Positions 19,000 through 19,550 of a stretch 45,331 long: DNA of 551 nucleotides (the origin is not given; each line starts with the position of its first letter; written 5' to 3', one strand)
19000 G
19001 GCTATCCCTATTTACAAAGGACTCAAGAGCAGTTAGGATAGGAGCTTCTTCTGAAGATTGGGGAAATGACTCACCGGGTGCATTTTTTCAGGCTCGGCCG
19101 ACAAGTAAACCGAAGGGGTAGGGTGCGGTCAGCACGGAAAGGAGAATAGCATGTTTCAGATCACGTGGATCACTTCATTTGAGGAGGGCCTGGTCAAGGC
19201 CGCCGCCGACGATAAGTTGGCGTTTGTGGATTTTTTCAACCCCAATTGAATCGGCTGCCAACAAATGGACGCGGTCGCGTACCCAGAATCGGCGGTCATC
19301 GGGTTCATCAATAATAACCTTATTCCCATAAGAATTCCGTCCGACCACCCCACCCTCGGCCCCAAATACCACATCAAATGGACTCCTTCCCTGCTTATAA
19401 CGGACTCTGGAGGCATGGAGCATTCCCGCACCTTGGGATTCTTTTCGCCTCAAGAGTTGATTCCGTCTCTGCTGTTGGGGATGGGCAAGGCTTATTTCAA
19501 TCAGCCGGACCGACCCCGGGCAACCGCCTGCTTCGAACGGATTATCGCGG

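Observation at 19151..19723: Candidate selenoprotein: thioredoxin-fold gene with in-frame TGA in a U-x-x-C redox motif plus a SECIS-like hairpin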

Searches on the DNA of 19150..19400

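Call 36: search_rna_families(source=window, start=19150, end=19400, threshold=evalue, max_evalue=10)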
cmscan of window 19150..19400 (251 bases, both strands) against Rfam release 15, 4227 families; matches with E-value up to 10: 1.
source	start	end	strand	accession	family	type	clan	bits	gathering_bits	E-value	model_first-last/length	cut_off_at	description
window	19306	19351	-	RF03084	DUF2815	Gene; sRNA;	-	16.6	41.2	1.3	1-62/62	no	DUF2815 RNA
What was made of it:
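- On Rfam RNA families: There is no SECIS-type hit at E <= 10 in 19150-19400 (call 36).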
